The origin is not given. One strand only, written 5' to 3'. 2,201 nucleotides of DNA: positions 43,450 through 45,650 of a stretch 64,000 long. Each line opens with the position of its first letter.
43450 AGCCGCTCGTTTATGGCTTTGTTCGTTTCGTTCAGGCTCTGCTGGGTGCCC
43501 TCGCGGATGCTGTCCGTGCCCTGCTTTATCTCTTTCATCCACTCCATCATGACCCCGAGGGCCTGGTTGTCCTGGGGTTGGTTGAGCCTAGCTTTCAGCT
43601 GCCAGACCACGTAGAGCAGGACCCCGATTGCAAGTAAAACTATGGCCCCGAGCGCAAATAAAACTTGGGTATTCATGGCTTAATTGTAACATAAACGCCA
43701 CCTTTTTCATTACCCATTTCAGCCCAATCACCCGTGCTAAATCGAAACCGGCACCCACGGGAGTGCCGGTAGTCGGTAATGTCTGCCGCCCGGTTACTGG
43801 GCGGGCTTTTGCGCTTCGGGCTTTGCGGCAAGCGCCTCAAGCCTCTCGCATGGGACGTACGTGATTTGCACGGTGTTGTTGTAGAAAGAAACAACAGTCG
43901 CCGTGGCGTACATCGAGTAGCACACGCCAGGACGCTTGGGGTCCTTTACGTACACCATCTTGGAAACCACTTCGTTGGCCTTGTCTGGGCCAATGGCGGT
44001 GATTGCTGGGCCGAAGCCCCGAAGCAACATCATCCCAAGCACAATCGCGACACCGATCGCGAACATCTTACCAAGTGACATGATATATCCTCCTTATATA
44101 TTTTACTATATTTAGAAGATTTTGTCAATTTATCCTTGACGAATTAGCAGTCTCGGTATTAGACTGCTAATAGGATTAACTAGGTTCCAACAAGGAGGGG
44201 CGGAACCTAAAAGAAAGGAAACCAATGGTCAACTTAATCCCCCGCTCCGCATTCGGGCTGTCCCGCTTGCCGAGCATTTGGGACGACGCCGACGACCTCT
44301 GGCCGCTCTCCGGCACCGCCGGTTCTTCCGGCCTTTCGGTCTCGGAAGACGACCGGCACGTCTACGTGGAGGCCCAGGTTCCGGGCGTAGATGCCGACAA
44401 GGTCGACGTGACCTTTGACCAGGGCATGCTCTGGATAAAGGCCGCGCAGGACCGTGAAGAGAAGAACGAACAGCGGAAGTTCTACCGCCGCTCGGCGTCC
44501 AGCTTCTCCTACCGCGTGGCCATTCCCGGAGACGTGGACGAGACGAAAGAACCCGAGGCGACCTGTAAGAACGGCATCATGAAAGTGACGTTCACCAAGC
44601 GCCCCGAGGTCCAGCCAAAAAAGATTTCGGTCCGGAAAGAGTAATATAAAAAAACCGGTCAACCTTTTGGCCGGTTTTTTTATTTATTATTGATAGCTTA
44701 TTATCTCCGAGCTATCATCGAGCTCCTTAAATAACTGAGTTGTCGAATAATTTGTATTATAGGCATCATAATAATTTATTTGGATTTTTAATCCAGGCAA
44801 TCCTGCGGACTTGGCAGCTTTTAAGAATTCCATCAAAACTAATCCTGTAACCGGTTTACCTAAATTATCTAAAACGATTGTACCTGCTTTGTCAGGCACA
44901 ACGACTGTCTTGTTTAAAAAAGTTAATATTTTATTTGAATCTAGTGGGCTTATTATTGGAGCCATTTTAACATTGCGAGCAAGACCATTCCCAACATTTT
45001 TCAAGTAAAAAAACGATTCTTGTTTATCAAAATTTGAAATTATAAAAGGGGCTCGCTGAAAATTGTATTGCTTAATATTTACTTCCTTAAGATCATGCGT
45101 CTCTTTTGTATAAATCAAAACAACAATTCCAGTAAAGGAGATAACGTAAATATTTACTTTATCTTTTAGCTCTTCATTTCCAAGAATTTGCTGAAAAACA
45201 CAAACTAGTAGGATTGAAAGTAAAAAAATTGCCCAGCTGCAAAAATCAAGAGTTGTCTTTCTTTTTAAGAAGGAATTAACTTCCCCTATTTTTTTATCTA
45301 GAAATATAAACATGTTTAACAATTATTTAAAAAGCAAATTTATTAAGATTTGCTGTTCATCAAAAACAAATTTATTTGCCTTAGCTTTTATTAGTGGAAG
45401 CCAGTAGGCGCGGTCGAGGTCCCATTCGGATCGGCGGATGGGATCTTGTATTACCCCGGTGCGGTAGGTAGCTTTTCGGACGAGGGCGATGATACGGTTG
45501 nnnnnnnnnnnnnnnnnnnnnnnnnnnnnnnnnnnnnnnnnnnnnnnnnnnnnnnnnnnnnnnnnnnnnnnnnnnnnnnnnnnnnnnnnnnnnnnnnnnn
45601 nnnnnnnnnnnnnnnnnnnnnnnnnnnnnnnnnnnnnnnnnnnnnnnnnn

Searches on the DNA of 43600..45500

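Call 52: search_rna_families(source=window, start=43600, end=45500, threshold=evalue, max_evalue=10)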
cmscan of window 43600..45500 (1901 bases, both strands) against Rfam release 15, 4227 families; matches with E-value up to 10: 20.
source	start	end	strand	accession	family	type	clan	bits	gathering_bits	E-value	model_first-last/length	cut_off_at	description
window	44643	44716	-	RF02064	STnc370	Gene; sRNA;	-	28.2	54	0.38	1-71/71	no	Enterobacterial sRNA STnc370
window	44648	44722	-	RF02083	OrzO-P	Gene; antitoxin;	-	24.6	60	0.38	1-76/76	no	OrzO-P RNA antitoxin family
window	44644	44716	-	RF02315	TtnuHACA8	Gene; snRNA; snoRNA; HACA-box;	-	23.2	50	1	1-130/130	no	Tetrahymena snoRNA TtnuHACA8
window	44607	44795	-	RF01459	rliE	Gene; sRNA;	-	22.3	90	0.77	1-222/222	no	Listeria sRNA rliE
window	45227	45444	+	RF00125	IS128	Gene; sRNA;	-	21.7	80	0.12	1-209/209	no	IS128 RNA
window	45312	45410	-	RF02330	TtnuHACA23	Gene; snRNA; snoRNA; HACA-box;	-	20.4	100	7.7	1-135/135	no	Tetrahymena snoRNA TtnuHACA23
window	44563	44685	+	RF02449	ncr1015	Gene; sRNA;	-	20.3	60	8.6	1-121/121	no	Bacillus sRNA ncr1015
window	44603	44681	+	RF02083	OrzO-P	Gene; antitoxin;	-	19.9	60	3.7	1-76/76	no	OrzO-P RNA antitoxin family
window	44624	44700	+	RF02621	BSnc120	Gene; sRNA;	-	19.8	114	0.32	1-88/88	no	Brucella sRNA 120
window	44616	44701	-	RF00616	LhrC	Gene; sRNA;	CL00114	19.7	110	6.9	1-111/111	no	Listeria LhrC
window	44642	44719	-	RF02058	STnc400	Gene;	-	18.2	80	2.4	1-125/125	no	Gammaproteobacterial sRNA STnc400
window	44620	44704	+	RF01770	rimP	Cis-reg; leader;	-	18.1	47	8.3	1-102/102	no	Gammaprotebacteria rimP leader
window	45160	45229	-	RF00656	mir-205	Gene; miRNA;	-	16.9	55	1.2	1-75/75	no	mir-205 microRNA precursor family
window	44644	44706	-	RF02004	group-II-D1D4-5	Intron;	CL00102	16.3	34.5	1.3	122-185/201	no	Group II catalytic intron D1-D4-5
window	44596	44690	+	RF02532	MNV_3UTR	Cis-reg;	-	15.6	70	1.4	1-222/222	no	Murine norovirus 3'UTR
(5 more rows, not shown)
